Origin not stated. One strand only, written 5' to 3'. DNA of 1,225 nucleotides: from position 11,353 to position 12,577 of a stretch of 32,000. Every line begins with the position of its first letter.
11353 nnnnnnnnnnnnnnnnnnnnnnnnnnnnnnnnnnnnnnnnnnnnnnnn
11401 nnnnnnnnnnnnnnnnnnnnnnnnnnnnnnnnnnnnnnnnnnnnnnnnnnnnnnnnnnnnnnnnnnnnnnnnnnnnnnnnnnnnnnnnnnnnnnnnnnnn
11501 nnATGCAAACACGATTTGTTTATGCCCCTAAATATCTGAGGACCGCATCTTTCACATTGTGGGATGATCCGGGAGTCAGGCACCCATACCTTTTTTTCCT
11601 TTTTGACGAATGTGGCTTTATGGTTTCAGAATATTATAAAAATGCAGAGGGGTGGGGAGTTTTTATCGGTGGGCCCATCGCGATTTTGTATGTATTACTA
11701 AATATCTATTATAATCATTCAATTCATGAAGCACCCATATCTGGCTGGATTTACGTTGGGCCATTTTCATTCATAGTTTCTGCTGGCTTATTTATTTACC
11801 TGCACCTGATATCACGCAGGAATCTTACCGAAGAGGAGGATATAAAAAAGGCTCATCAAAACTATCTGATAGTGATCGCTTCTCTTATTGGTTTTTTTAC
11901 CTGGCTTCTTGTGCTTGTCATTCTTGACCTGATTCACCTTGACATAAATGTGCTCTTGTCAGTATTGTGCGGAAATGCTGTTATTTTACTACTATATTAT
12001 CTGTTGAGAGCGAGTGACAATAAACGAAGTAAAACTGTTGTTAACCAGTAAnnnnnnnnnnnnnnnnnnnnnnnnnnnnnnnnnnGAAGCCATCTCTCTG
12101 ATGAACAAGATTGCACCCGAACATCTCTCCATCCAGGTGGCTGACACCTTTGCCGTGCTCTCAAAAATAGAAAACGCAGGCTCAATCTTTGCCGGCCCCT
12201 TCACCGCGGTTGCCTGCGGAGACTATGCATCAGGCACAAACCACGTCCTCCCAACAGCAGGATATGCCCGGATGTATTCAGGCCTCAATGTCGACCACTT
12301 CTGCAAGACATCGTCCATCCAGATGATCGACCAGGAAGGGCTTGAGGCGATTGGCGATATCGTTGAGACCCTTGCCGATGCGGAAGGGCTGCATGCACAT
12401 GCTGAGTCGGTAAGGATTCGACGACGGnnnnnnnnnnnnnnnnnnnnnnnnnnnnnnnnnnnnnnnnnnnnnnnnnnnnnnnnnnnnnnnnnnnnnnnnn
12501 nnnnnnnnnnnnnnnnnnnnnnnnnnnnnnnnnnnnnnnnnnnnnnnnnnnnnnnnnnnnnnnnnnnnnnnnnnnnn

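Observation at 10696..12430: Diverged direct duplication of the hisD 3' end brackets a 1.1-kb insert: signature of integration into a protein-coding gene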

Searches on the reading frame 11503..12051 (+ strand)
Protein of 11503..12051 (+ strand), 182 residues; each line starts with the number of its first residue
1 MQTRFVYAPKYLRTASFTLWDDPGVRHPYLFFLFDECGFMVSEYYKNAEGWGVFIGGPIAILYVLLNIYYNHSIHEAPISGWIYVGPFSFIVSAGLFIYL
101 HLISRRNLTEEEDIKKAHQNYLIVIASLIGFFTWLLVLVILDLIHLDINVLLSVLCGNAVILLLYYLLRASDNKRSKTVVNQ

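Call 9: search_protein_families(library=pfam, proteins=[window:11503-12051:+], max_evalue=0.01)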
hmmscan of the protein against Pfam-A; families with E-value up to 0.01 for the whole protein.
window:11503-12051:+ (182 aa): 3 families
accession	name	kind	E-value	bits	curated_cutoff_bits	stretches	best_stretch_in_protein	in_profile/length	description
PF03600.22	CitMHS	-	0.0022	17.6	31.9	1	47-159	131-228/336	Citrate transporter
PF06570.16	DUF1129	-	0.0033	17.5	29.1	1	62-166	96-196/207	Protein of unknown function (DUF1129)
PF20479.3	TMEM128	-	0.0084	17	23.9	1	68-139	29-96/124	TMEM128 protein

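Call 10: search_protein_families(library=padloc, proteins=[window:11503-12051:+], max_evalue=0.01)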
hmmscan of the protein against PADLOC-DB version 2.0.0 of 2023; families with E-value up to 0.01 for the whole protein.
window:11503-12051:+ (182 aa): 0 families

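Call 25: find_encoding_contigs(protein=window:11503-12051:+, flank=10000, max_places=10)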
Protein window:11503-12051:+ (182 aa): 1 contig read that carries it; 1 place shown.
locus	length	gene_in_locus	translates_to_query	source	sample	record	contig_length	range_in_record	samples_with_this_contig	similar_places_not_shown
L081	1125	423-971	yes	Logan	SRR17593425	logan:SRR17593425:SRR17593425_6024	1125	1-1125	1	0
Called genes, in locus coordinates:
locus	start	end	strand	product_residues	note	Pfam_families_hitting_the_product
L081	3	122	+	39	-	?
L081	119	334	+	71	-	PF15919:HicB_lk_antitox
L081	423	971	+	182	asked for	-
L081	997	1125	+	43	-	?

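Call 32: find_homologous_proteins(query=window:11503-12051:+, max_evalue=0.001)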
Query window:11503-12051:+ (182 aa): 10 proteins with E <= 0.001 among 112 candidates.
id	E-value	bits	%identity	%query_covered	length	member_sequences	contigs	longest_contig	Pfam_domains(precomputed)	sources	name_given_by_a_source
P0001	8.3e-117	406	100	100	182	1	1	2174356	-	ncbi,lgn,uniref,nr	ncbi:hypothetical protein L0665_05110 [Methanogenium marinum]|uniref:Uncharacterized protein n=1 Tax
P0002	1.8e-65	238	80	79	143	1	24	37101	-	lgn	-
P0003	3.9e-64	234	75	84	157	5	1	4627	-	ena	-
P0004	1.3e-62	229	76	79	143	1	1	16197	-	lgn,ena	-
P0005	2.8e-62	228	77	79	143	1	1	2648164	-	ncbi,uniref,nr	ncbi:hypothetical protein [Methanogenium organophilum]|uniref:Uncharacterized protein n=1 Tax=Methan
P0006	3.6e-62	227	78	79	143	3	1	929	-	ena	-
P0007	4.9e-58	214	76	79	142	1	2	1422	-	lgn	-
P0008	5.3e-58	214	73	79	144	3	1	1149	-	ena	-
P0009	7.8e-37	145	51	74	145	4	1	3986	-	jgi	jgi:hypothetical protein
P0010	5.2e-17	80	67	34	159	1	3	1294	-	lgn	-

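Call 33: find_encoding_contigs(protein=P0005, flank=8000, max_places=3)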
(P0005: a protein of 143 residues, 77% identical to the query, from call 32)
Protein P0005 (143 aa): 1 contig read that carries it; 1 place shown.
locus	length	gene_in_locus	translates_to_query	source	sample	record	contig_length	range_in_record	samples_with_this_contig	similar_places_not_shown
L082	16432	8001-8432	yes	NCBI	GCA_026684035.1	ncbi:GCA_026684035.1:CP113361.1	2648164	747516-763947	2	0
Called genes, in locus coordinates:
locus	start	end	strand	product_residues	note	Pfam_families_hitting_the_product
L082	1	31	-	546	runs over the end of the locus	PF04675:DNA_ligase_A_N, PF01068:DNA_ligase_A_M, PF04679:DNA_ligase_A_C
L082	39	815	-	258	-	PF00753:Lactamase_B, PF23023:Anti-Pycsar_Apyc1 (weak), PF12706:Lactamase_B_2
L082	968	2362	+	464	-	PF09818:ABC_ATPase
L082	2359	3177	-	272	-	PF00696:AA_kinase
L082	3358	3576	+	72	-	-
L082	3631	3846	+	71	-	-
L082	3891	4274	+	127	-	-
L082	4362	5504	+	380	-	PF16983:MFS_MOT1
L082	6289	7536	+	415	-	PF00815:Histidinol_dh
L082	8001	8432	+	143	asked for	-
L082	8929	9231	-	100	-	-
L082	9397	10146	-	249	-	PF13620:CarboxypepD_reg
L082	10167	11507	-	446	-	PF00668:Condensation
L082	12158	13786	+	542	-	PF13360:PQQ_2 (faint)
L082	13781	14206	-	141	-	-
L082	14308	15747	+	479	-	PF07676:PD40 (faint), PF26549:Tricorn_N (faint), PF26550:Tricorn_2nd (faint)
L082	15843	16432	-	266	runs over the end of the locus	PF00290:Trp_syntA, PF00977:His_biosynth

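Call 34: find_encoding_contigs(protein=P0002, flank=8000, max_places=4)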
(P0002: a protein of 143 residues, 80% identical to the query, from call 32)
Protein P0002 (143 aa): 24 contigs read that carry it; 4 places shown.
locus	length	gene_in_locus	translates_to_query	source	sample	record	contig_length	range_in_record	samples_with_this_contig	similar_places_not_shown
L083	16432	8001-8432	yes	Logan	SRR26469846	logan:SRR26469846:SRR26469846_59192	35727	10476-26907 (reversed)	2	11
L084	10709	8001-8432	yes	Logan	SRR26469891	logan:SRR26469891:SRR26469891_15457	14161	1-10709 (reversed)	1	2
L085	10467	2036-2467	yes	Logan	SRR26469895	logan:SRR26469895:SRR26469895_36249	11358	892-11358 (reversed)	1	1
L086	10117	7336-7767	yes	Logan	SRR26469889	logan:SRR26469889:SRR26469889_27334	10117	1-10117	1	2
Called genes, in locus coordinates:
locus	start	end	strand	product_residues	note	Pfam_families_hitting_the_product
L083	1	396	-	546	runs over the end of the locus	PF04675:DNA_ligase_A_N, PF01068:DNA_ligase_A_M, PF04679:DNA_ligase_A_C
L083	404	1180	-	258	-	PF00753:Lactamase_B, PF23023:Anti-Pycsar_Apyc1 (weak), PF12706:Lactamase_B_2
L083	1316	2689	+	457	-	PF09818:ABC_ATPase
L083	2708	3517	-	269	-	PF00696:AA_kinase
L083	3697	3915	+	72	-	-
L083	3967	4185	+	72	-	-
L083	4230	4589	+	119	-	-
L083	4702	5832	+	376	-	PF16983:MFS_MOT1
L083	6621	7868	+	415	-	PF00815:Histidinol_dh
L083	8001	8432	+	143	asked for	-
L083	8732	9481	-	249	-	PF13620:CarboxypepD_reg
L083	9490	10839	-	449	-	PF00668:Condensation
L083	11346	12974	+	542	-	-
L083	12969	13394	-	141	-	-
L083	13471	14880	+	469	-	PF07676:PD40 (faint), PF26549:Tricorn_N (faint), PF26550:Tricorn_2nd (faint)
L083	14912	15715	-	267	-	PF00290:Trp_syntA, PF00977:His_biosynth (weak)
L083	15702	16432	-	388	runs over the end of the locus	PF00291:PALP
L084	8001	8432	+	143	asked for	-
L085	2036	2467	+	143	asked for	-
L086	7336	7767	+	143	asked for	-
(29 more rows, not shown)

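Call 35: find_encoding_contigs(protein=P0004, flank=8000, max_places=3)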
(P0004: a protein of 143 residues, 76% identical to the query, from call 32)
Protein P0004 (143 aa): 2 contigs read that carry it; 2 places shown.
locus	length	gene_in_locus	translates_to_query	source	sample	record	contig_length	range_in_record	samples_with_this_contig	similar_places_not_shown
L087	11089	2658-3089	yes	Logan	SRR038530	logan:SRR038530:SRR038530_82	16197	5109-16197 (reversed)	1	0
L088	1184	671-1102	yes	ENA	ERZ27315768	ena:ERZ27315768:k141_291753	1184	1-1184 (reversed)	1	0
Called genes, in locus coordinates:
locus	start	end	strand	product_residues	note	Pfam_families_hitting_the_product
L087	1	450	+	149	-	?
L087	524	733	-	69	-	-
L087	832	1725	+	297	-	PF22309:HK-GC-Chemotax_sensor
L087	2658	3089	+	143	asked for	-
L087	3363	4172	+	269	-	PF01488:Shikimate_DH (weak), PF03446:NAD_binding_2, PF03807:F420_oxidored, PF14748:P5CR_dimer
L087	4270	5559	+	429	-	PF00890:FAD_binding_2 (faint), PF01266:DAO (faint), PF03486:HI0933_like, PF07992:Pyr_redox_2, PF13450:NAD_binding_8 (faint), PF13738:Pyr_redox_3, PF22780:HI0933_like_1st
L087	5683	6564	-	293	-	PF12801:Fer4_5, PF12838:Fer4_7 (faint), PF13187:Fer4_9 (faint), PF14697:Fer4_21 (faint), PF12801:Fer4_5 (weak), PF13237:Fer4_10 (weak), PF00037:Fer4 (weak), PF25160:LdpA_Fe-S-bd (weak), +1 more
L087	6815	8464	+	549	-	PF18181:SLATT_1 (faint)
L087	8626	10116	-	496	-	PF00270:DEAD, PF00271:Helicase_C, PF25399:DeaD_dimer, PF03880:DbpA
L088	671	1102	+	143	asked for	-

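Call 55: search_protein_families(library=pfam, proteins=[L082:9397-10146:-, L082:8929-9231:-], max_evalue=0.001)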
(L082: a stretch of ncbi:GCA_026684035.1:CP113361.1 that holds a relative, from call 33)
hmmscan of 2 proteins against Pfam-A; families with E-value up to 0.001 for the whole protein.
L082:9397-10146:- (249 aa): 2 families
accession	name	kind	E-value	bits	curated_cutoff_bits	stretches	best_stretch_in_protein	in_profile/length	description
PF13620.12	CarboxypepD_reg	-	3.1e-08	34.3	32.3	1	132-216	1-81/82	Carboxypeptidase regulatory-like domain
PF09136.16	Glucodextran_B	-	4.5e-05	23.7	27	1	58-121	21-81/83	Glucodextranase, domain B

L082:8929-9231:- (100 aa): 0 families

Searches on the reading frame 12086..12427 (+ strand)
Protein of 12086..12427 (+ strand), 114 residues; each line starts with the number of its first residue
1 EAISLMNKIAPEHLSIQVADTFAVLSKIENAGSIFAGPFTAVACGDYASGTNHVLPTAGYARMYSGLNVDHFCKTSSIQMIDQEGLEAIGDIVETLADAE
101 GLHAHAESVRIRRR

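Call 63: find_related_loci(query=window:12086-12427:+, collection=viral_contigs, flank=8000)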
Query window:12086-12427:+ (114 aa) in viral_contigs; peptide patterns used: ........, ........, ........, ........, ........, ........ (x = any residue, [..] = any of these).
46 stretches matched a pattern; 4 encode a relative of the query (tblastn E <= 1e-3); 4 distinct loci.
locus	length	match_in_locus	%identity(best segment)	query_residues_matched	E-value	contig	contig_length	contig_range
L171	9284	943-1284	52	1-114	3e-38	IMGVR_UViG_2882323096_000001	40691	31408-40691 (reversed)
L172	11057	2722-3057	52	1-112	3e-34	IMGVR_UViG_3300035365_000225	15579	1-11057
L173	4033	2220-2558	47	2-114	5e-34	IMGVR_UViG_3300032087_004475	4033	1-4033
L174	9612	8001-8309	50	10-112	2e-32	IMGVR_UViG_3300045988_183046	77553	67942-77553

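Call 67: search_protein_families(library=pfam, proteins=[L171:1356-2432:-, L171:3203-3772:-, L171:3732-4385:-], max_evalue=0.001)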
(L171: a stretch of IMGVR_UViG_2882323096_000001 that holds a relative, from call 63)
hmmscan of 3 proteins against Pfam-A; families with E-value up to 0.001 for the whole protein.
L171:1356-2432:- (358 aa): 0 families

L171:3203-3772:- (189 aa): 0 families

L171:3732-4385:- (217 aa): 0 families
